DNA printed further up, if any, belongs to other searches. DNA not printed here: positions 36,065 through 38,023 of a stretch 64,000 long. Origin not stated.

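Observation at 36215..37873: Orphan, divergent contractile-tail sheath homolog among metabolic genes, with no tube, baseplate or integrase nearby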

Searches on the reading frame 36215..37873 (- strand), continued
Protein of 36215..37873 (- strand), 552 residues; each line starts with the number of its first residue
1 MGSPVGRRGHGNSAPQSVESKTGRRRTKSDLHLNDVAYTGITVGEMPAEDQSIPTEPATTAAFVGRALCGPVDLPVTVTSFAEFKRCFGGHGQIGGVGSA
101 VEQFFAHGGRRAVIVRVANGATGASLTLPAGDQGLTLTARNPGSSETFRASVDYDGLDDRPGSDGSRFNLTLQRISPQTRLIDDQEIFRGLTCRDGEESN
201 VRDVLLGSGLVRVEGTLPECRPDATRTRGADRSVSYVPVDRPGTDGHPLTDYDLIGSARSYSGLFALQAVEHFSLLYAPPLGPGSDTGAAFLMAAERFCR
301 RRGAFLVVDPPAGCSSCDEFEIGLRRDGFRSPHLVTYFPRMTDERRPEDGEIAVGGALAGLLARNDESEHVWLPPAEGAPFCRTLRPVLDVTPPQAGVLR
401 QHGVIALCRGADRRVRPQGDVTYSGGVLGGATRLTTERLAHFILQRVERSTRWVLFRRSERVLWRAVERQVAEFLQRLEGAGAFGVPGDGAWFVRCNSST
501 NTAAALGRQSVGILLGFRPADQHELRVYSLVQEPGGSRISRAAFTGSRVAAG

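Call 50: find_encoding_contigs(protein=P0193, flank=8000, max_places=2)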
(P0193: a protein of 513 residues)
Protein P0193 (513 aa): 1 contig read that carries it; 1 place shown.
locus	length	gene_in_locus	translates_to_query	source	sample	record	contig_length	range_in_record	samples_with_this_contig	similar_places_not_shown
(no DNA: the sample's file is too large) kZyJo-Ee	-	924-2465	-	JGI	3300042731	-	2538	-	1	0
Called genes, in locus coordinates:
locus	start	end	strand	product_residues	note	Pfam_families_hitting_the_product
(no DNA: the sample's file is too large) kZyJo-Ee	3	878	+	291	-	?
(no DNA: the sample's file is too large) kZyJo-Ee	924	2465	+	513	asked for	PF04984:Phage_sheath_1, PF17482:Phage_sheath_1C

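Call 52: find_encoding_contigs(protein=P0156, flank=10000, max_places=2)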
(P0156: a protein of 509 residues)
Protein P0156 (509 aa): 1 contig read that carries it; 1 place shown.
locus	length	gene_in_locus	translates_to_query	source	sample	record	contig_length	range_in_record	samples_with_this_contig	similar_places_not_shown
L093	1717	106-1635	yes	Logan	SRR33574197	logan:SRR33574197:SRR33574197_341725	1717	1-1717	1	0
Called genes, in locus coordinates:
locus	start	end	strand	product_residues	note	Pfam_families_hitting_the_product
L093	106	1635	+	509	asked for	PF04984:Phage_sheath_1 (weak), PF17482:Phage_sheath_1C (weak)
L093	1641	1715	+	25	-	?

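Call 53: find_encoding_contigs(protein=P0150, flank=10000, max_places=2)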
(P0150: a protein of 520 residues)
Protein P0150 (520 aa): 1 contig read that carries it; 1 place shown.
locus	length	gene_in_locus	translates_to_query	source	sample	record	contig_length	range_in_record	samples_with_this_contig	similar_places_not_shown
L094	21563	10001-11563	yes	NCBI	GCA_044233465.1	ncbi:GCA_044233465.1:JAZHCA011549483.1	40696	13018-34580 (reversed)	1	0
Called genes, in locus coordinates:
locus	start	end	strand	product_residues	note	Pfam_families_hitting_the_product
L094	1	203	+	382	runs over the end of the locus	PF03734:YkuD, PF17969:Ldt_C (faint)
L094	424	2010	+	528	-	PF00512:HisKA, PF02518:HATPase_c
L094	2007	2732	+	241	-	PF00072:Response_reg, PF00486:Trans_reg_C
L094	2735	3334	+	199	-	PF02627:CMD (faint)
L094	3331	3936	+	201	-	PF00730:HhH-GPD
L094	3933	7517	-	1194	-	PF05378:Hydant_A_N, PF01968:Hydantoinase_A, PF19278:Hydant_A_C, PF02538:Hydantoinase_B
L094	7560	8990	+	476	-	PF00474:SSF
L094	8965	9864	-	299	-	PF00929:RNase_T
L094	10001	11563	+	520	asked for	-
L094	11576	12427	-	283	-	PF00497:SBP_bac_3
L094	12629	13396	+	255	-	PF01936:NYN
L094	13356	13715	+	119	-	PF06127:Mpo1-like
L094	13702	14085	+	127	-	PF01035:DNA_binding_1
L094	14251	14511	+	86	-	-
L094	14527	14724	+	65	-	-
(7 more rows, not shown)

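Call 58: find_related_loci(query=A2, collection=metagenome_contigs, flank=10000)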
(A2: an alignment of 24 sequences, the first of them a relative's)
Query A2 (508 aa) in metagenome_contigs; peptide patterns used: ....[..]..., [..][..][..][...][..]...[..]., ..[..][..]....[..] (x = any residue, [..] = any of these).
600 stretches matched a pattern (row limit reached: there are more); 573 encode a relative of the query (tblastn E <= 1e-3); the best 80 are kept; 80 distinct loci.
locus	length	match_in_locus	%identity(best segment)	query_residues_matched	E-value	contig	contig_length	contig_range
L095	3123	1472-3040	55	2-507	0e+0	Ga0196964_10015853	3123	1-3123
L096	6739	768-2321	53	5-506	0e+0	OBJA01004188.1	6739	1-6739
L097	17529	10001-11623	50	1-506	9e-178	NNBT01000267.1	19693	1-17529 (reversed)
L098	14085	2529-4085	53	1-507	1e-174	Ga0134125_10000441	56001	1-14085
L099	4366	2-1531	54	13-505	4e-176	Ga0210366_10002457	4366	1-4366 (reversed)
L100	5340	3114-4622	55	5-507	3e-171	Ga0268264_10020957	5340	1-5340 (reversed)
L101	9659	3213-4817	50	7-507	3e-166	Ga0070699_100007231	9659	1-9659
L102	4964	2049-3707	49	1-507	3e-169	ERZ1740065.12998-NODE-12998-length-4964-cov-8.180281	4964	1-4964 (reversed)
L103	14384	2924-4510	51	5-506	7e-165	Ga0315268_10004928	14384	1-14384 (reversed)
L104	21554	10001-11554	50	2-506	2e-162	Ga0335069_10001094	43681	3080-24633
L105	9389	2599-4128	50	5-507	1e-160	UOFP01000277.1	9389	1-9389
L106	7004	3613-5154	51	2-506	4e-161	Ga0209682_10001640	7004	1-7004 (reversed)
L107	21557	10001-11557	51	2-507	5e-159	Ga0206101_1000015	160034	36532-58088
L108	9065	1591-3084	50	1-505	3e-157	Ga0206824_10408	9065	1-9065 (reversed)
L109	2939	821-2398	48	1-506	3e-164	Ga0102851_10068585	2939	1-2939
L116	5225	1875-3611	47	5-507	1e-154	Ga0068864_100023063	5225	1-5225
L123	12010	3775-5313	49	7-506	4e-146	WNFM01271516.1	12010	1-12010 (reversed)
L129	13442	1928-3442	49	7-506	3e-139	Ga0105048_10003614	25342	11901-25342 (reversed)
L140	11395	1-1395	50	68-506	1e-133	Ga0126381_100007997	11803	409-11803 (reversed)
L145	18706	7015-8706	44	5-505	4e-129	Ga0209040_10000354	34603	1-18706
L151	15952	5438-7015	43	1-506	3e-126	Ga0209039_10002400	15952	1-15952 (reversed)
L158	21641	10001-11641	44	1-506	1e-122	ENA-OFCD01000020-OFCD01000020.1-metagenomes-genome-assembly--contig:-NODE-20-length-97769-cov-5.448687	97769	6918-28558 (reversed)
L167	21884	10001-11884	49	5-507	3e-119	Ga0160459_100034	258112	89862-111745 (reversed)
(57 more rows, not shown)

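Call 60: search_protein_families(library=pfam, proteins=[L140:1415-1942:+, L116:4179-4913:+, L145:10825-12120:+, L151:10603-12690:+, L167:8158-9471:+, L129:11671-12330:+, L103:4753-5094:+, L158:19788-20108:+, L104:8346-9323:+, L123:5395-5853:+], max_evalue=0.001)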
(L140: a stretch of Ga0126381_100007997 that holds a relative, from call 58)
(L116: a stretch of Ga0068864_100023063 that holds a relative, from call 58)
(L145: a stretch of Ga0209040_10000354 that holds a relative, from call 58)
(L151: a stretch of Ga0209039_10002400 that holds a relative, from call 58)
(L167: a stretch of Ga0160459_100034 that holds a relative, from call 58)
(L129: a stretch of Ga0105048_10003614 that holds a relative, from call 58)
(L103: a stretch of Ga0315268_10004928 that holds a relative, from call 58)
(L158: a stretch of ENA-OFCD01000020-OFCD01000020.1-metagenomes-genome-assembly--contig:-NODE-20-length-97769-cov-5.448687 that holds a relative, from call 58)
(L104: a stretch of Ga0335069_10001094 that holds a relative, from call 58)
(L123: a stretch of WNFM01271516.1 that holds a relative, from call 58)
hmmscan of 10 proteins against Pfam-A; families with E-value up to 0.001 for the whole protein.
L140:1415-1942:+ (175 aa): 1 family
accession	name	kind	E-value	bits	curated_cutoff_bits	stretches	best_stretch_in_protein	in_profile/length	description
PF06841.18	Phage_T4_gp19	-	1.4e-45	154.8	28.2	1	15-157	1-134/134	T4-like virus tail tube protein gp19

L116:4179-4913:+ (244 aa): 1 family
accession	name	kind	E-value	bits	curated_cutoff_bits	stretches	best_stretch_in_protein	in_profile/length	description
PF12322.14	T4_baseplate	-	4.5e-17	62.9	24.5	1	40-199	60-219/219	T4 bacteriophage base plate protein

L145:10825-12120:+ (431 aa): 2 families
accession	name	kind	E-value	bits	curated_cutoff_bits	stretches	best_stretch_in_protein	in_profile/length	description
PF14065.11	Pvc16_N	-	2.3e-33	115.8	27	1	35-206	21-179/180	Pvc16 N-terminal domain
PF01833.30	TIG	-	0.00061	20.2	20.9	0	218-289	1-70/84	IPT/TIG domain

L151:10603-12690:+ (695 aa): 3 families
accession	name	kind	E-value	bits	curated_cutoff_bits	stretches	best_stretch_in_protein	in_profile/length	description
PF00004.35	AAA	-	3.5e-25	89.4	21.2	1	470-595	1-128/131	ATPase family associated with various cellular activities (AAA)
PF22977.2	WHD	-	5e-21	75.8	27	1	11-191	16-219/221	Winged helix domain, variant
PF13401.12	AAA_22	-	0.00095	19.9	27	0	470-502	8-43/130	AAA domain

L167:8158-9471:+ (437 aa): 7 families
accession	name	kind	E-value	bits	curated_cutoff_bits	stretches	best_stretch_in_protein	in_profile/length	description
PF00158.32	Sigma54_activat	-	2.2e-61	206.9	20.2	1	111-277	1-167/168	Sigma-54 interaction domain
PF14532.12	Sigma54_activ_2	-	4.2e-22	79.3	25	1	112-282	1-138/138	Sigma-54 interaction domain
PF25601.1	AAA_lid_14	-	5.8e-18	64.9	27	1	283-353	1-71/87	AAA+ ATPase lid domain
PF07728.20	AAA_5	-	1.3e-09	38.6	22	1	135-252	2-122/139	AAA domain (dynein-related subfamily)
PF00004.35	AAA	-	1.5e-05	25.9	21.2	1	135-252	1-109/131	ATPase family associated with various cellular activities (AAA)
PF07724.20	AAA_2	-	0.00015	22.3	27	1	133-255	4-127/166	AAA domain (Cdc48 subfamily)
PF01078.27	Mg_chelatase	-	0.0004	20.3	20.3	0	194-258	97-163/207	Magnesium chelatase, subunit ChlI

L129:11671-12330:+ (219 aa): 1 family
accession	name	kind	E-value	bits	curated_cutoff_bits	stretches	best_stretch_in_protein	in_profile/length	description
PF19266.4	CIS_tube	-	8.3e-05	22.8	27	0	26-94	21-89/158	Contractile injection system tube protein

L103:4753-5094:+ (113 aa): 0 families

L158:19788-20108:+ (106 aa): 0 families

L104:8346-9323:+ (325 aa): 1 family
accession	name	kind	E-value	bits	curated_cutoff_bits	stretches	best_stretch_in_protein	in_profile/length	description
PF03704.23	BTAD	-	1.4e-20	74.6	22.1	1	103-246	1-145/146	Bacterial transcriptional activator domain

L123:5395-5853:+ (152 aa): 0 families

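Call 77: list_cluster_members(proteins=[P0001, P0008, P0011, P0023, P0064])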
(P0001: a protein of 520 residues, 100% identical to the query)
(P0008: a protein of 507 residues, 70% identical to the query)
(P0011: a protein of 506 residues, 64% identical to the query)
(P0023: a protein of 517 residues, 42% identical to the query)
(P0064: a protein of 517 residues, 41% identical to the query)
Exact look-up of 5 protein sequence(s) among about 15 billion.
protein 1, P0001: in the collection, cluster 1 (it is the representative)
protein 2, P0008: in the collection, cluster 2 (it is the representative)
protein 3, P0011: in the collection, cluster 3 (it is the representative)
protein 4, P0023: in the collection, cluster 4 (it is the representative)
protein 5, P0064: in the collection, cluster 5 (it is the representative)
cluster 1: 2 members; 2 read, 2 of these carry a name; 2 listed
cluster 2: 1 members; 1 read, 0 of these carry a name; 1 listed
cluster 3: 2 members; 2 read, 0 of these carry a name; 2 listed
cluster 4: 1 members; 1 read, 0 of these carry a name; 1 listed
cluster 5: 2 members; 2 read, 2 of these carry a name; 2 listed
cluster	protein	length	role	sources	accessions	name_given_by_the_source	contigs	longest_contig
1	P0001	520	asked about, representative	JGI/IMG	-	hypothetical protein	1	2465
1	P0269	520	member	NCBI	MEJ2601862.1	MAG: hypothetical protein P8172_00975 [Gammaproteobacteria bacterium]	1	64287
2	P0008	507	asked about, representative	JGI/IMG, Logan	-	-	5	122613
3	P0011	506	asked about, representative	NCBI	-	-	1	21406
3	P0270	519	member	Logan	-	-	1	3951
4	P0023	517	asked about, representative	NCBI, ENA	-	-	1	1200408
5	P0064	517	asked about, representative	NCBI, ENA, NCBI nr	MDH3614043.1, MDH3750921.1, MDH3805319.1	MAG: hypothetical protein OEU90_07590 [Gammaproteobacteria bacterium] | hypothetical protein [Gammaproteobacteria bacterium]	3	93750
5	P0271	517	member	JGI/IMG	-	phage tail sheath protein FI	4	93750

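Call 86: search_dna_similar(query=window:36215-37777:-, collection=phages, mode=protein, max_rows=8, max_evalue=0.001)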
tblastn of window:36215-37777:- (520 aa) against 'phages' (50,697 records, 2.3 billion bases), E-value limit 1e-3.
Records with a match: 8; places in all: 8; records where one place covers at least 80% of the query: 2.
Best place of each record, by identity: <60% 8.
By first word of the organism name: Flavobacterium 4; Bacillus 2; Streptomyces 2.
By host as written in the record: Flavobacterium sp. LMO8 4; Bacillus cereus 2; Streptomyces lividans JI 1326 2.
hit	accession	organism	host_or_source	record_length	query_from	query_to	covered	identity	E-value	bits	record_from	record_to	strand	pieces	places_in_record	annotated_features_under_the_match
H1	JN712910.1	Bacillus phage BCD7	Bacillus cereus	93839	21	470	87%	23.2%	6e-10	68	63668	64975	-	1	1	putative tail sheath protein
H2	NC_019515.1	Bacillus phage BCD7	Bacillus cereus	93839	21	470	87%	23.2%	6e-10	68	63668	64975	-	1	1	putative tail sheath protein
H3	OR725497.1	Streptomyces phage LuckySocke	Streptomyces lividans JI 1326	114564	27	102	15%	42.3%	8e-4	49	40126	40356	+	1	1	88: tail sheath protein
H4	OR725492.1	Streptomyces phage Alone3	Streptomyces lividans JI 1326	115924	27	102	15%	42.3%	8e-4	49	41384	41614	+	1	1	90: tail sheath protein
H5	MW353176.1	Flavobacterium phage vB_FspM_immuto_3-5A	Flavobacterium sp. LMO8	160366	22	87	13%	38.9%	7e-4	49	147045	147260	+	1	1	tail sheath protein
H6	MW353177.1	Flavobacterium phage vB_FspM_immuto_13-6C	Flavobacterium sp. LMO8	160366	22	87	13%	38.9%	7e-4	49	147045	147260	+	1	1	tail sheath protein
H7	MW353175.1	Flavobacterium phage vB_FspM_immuto_2-6A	Flavobacterium sp. LMO8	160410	22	87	13%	38.9%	7e-4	49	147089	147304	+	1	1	tail sheath protein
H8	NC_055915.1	Flavobacterium phage vB_FspM_immuto_2-6A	Flavobacterium sp. LMO8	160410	22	87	13%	38.9%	7e-4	49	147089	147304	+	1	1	tail sheath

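Call 87: fold_search(model_id=the predicted structure, library=viral)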
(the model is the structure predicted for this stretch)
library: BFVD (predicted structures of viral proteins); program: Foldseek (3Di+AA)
matches with E <= 10: 973; with E <= 0.001: 79
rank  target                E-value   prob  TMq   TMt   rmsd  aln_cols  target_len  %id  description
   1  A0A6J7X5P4            8.6e-29  1.00  0.73  0.63  12.8       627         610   19  Phage tail sheath C-terminal domain containing protein [uncultured Caudovirales phage]
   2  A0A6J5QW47            5.7e-26  1.00  0.69  0.68   9.9       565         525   18  COG3497 Phage tail sheath protein FI [uncultured Caudovirales phage]
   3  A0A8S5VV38            7.0e-25  1.00  0.70  0.64   9.2       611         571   14  (no name in the UniProt tables at hand)
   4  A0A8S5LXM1            1.6e-24  1.00  0.66  0.72   5.1       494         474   18  Tail sheath protein [Myoviridae sp. ctZgq1]
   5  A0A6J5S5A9            3.6e-24  1.00  0.73  0.50  12.5       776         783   16  Tail sheath protein [uncultured Caudovirales phage]
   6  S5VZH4                6.8e-22  1.00  0.66  0.65   8.3       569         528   17  Tail sheath protein [Pseudomonas phage PaBG]
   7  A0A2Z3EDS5            1.2e-21  1.00  0.62  0.46  21.3       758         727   14  (no name in the UniProt tables at hand)
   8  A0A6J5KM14            2.3e-21  1.00  0.68  0.53  12.4       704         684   14  Tail sheath protein [uncultured Caudovirales phage]
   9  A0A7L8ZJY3            1.9e-20  1.00  0.61  0.62   9.6       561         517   13  Putative tail sheath protein [Campylobacter phage F379]
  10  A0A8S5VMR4            3.3e-20  1.00  0.63  0.61  10.0       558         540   15  Tail sheath protein [Ackermannviridae sp.]
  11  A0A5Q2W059            4.8e-19  1.00  0.57  0.60   9.5       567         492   15  (no name in the UniProt tables at hand)
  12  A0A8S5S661            2.0e-17  1.00  0.64  0.50   8.1       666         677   11  Tail sheath protein [Myoviridae sp. ctqEN1]
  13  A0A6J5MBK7            3.2e-17  1.00  0.67  0.45   7.5       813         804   12  Tail sheath protein [uncultured Caudovirales phage]
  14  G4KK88                9.0e-17  1.00  0.62  0.56  12.6       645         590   11  (no name in the UniProt tables at hand)
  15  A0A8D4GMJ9            2.0e-16  1.00  0.49  0.49  15.6       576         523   14  (no name in the UniProt tables at hand)
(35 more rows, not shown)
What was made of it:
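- On Contractile sheath superfamily (fold level): BFVD gives 8.6e-29 (call 87).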
